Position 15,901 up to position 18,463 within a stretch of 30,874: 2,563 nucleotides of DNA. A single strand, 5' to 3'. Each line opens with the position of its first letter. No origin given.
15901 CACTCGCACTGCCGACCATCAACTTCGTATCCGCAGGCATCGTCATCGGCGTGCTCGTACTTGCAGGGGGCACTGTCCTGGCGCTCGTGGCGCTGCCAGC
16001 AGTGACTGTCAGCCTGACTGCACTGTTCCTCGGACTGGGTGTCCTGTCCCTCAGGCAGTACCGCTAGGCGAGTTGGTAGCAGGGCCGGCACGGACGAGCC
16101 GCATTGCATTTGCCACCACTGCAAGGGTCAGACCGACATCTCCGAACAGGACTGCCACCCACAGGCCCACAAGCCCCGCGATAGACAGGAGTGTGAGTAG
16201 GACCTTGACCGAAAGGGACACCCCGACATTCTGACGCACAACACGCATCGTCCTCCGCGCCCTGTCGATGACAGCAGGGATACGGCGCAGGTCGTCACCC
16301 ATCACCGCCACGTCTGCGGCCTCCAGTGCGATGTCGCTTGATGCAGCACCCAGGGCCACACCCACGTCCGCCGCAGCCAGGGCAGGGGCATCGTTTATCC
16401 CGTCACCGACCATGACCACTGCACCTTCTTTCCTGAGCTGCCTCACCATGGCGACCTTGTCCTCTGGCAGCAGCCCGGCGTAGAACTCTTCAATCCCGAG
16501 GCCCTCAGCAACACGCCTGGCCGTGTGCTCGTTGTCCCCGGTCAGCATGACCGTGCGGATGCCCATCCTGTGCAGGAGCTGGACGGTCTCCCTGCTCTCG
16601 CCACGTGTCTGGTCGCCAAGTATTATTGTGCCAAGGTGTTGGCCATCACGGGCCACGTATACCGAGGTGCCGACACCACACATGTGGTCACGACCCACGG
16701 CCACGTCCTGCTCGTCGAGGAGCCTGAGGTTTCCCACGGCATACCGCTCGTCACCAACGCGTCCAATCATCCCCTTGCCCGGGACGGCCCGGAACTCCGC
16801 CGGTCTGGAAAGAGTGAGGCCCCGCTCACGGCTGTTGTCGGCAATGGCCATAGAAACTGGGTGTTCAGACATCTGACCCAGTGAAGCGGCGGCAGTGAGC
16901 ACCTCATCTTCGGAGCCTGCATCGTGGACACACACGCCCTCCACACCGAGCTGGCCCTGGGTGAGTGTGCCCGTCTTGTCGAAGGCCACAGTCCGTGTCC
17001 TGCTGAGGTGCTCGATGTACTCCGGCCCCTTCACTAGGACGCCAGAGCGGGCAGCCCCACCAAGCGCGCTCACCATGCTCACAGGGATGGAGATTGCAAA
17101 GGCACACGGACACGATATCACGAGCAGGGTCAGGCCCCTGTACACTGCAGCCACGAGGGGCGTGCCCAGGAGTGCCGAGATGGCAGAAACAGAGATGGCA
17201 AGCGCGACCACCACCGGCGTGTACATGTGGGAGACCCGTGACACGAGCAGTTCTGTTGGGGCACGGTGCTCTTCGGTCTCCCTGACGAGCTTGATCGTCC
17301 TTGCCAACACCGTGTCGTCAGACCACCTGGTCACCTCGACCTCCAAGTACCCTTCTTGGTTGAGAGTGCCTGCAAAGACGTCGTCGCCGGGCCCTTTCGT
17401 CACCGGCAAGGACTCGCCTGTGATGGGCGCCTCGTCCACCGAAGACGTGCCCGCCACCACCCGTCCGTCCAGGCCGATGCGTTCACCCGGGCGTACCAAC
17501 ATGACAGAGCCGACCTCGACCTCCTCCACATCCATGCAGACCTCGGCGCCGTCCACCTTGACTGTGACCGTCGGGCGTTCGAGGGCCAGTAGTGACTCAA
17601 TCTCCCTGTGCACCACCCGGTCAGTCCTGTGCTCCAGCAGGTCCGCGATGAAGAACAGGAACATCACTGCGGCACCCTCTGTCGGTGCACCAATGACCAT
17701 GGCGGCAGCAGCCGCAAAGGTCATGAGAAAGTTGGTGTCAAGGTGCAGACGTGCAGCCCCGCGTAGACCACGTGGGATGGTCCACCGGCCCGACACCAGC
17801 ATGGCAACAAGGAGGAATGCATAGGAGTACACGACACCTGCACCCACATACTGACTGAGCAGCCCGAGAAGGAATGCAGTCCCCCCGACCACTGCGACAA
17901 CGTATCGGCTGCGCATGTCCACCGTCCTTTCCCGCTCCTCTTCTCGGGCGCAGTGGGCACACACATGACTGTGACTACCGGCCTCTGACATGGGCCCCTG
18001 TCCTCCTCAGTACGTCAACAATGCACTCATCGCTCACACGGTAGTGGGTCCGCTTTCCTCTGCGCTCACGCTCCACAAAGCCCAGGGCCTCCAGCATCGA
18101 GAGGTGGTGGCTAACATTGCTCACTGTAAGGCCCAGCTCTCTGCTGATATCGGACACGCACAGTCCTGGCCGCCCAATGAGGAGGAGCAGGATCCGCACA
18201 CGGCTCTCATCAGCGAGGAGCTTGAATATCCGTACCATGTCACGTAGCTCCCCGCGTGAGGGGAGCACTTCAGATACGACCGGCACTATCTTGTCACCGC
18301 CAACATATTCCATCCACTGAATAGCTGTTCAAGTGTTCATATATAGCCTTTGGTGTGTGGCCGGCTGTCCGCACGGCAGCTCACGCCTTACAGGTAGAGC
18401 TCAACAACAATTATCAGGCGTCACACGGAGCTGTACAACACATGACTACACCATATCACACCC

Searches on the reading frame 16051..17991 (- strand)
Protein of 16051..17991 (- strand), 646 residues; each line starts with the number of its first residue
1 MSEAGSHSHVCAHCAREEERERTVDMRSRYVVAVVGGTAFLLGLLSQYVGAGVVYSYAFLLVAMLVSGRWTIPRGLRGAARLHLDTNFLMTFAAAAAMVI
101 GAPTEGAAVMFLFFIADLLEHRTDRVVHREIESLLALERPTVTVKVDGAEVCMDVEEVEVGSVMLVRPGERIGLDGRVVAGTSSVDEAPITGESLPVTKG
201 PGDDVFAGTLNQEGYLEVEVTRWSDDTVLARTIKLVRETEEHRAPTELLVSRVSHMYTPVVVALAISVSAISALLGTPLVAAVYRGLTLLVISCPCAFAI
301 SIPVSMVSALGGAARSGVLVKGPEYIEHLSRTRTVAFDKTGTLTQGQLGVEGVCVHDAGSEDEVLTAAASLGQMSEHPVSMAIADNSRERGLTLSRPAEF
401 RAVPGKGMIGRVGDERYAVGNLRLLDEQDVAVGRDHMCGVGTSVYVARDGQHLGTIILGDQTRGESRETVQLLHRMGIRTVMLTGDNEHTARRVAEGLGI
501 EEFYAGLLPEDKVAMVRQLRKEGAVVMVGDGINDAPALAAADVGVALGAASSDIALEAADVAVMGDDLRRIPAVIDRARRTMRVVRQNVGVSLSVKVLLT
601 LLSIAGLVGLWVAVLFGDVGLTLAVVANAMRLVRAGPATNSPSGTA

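Call 15: search_protein_families(library=pfam, proteins=[window:16051-17991:-], max_evalue=0.001)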
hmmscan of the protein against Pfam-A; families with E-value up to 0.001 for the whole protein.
window:16051-17991:- (646 aa): 3 families
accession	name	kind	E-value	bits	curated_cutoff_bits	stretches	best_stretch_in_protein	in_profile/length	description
PF00122.25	E1-E2_ATPase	-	1.8e-49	168.1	28.1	1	137-315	2-180/181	E1-E2 ATPase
PF00702.32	Hydrolase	-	1.2e-32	114.3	26.4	1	333-542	2-191/191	haloacid dehalogenase-like hydrolase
PF12710.13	HAD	-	7.5e-05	23.7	27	1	464-538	88-188/189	haloacid dehalogenase-like hydrolase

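Call 76: search_protein_families(library=ncbifam, proteins=[window:16051-17991:-], max_evalue=0.00001)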
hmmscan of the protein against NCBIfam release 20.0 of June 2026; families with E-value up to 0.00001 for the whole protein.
window:16051-17991:- (646 aa): 21 families
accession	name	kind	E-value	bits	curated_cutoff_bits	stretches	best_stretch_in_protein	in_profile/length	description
TIGR01525.1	ATPase-IB_hvy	subfamily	8.5e-166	553.1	346.25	1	87-632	2-560/560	heavy metal translocating P-type ATPase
TIGR01512.1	ATPase-IB2_Cd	subfamily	3.1e-143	478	313.5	1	87-634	2-494/494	cadmium family heavy metal-translocating P-type ATPase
NF008262.1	PRK11033.1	equivalog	2.5e-135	452.7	1005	1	85-634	179-729/731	zinc/cadmium/mercury/lead-transporting ATPase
NF033775.1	P_type_ZntA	exception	1.1e-126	424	1240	1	86-634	183-730/732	Zn(II)/Cd(II)/Pb(II) translocating P-type ATPase ZntA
TIGR01511.1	ATPase-IB1_Cu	subfamily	1.1e-114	384.3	397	1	108-630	48-539/542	copper-translocating P-type ATPase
NF007952.0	PRK10671.1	equivalog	2.7e-98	330.2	1316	1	108-637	295-836/838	copper-exporting P-type ATPase CopA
TIGR01494.1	ATPase_P-type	subfamily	7.6e-80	268.7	62.3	1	109-608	2-465/478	HAD-IC family P-type ATPase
TIGR01647.1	ATPase-IIIA_H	equivalog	1.7e-46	158.8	615.5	2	87-386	39-342/755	plasma-membrane proton-efflux P-type ATPase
TIGR01497.1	kdpB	equivalog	4.1e-46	157.3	527.9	1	140-570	104-555/675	potassium-transporting ATPase subunit KdpB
NF010609.0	PRK14010.1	equivalog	6.7e-42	143.5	1323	2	439-562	419-542/673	K(+)-transporting ATPase subunit B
TIGR01106.1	ATPase-IIC_X-K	subfamily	6.1e-32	110.4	946.1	2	140-353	141-365/997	Na,H/K antiporter P-type ATPase subunit alpha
TIGR01517.1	ATPase-IIB_Ca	equivalog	3.3e-31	108.3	507.05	2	508-601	612-705/882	calcium-translocating P-type ATPase, PMCA-type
TIGR01657.1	P-ATPase-V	hypoth_equivalog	2.6e-30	104.7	618.25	2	504-555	783-835/1055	ATP13A2 family polyamine export P-type ATPase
TIGR01522.1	ATPase-IIA2_Ca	equivalog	4.2e-29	100.9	798.3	2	507-610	571-676/854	calcium-transporting P-type ATPase, PMR1-type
TIGR01523.1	ATPase-IID_K-Na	equivalog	4.7e-27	94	645.05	1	508-608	676-777/997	potassium/sodium efflux P-type ATPase, fungal-type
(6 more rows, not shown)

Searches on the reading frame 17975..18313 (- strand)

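Call 15: search_protein_families(library=pfam, proteins=[window:17975-18313:-], max_evalue=0.001)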
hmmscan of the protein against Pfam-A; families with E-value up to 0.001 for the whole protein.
window:17975-18313:- (112 aa): 10 families
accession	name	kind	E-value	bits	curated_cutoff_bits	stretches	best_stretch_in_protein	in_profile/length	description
PF01022.26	HTH_5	-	1.9e-16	60.1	22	1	35-81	1-46/47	Bacterial regulatory protein, arsR family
PF12840.13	HTH_20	-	4e-11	43.1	27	1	33-82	1-50/51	Helix-turn-helix domain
PF13412.12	HTH_24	-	1.4e-09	37.8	21.9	1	35-81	2-48/48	Winged helix-turn-helix DNA-binding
PF09339.16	HTH_IclR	-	4.4e-08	33.2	22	1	40-83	7-51/52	IclR helix-turn-helix domain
PF12802.13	MarR_2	-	4.5e-08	33.6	27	1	38-85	7-55/61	MarR family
PF24266.1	HTH_HVO_0163_N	-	2.2e-06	28.1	31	1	36-93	2-59/70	HVO_0163, N-terminal HTH domain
PF13601.12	HTH_34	-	7.3e-06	26.5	27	1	38-85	2-49/80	Winged helix DNA-binding domain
PF25212.1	HVO_A0114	-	1.2e-05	25.4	27.6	1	26-89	13-75/84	HVO_A0114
PF01047.28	MarR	-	1.3e-05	25.5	24.6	1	37-84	4-51/59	MarR family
PF01978.25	TrmB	-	2.7e-05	24.4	25.6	1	39-94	11-65/68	Sugar-specific transcriptional regulator TrmB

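Call 76: search_protein_families(library=ncbifam, proteins=[window:17975-18313:-], max_evalue=0.00001)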
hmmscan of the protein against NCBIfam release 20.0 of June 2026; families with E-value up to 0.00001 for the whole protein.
window:17975-18313:- (112 aa): 9 families
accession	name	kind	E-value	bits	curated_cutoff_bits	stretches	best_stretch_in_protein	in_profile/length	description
NF033788.1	HTH_metalloreg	subfamily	3.3e-23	81.3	55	1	27-101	2-76/77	metalloregulator ArsR/SmtB family transcription factor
NF007528.0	PRK10141.1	subfamily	4e-13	49.3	97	1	26-95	6-75/117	metalloregulator ArsR/SmtB family transcription factor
NF047906.1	CdPbTransRegCmtR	equivalog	1.1e-12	47.8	150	1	24-103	9-87/104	Cd(II)/Pb(II)-sensing metalloregulatory transcriptional regulator CmtR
NF045707.1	Dbac_1936_reg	equivalog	1.4e-12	47.4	115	1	24-104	5-84/99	ArsR/SmtB-type metalloregulator TsoR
NF041413.1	ArsR_Rv2640c_fam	equivalog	3.8e-12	46.6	155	1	27-98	34-106/118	Rv2640c family ArsR-like transcriptional regulator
NF033789.1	repress_SdpR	subfamily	5.8e-11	42.2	100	1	29-102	1-73/79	autorepressor SdpR family transcription factor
NF053602.1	Phr_regulator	exception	3.5e-09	36.5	320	1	25-83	1-58/191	heat shock transcription regulator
NF053606.1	Sta1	subfamily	1.3e-06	28.4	80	1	36-89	20-73/100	Sta1 family transcriptional regulator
TIGR01884.1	cas_HTH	subfamily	3e-06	26.8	60.2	1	28-90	134-197/202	CRISPR-associated CARF protein Csa3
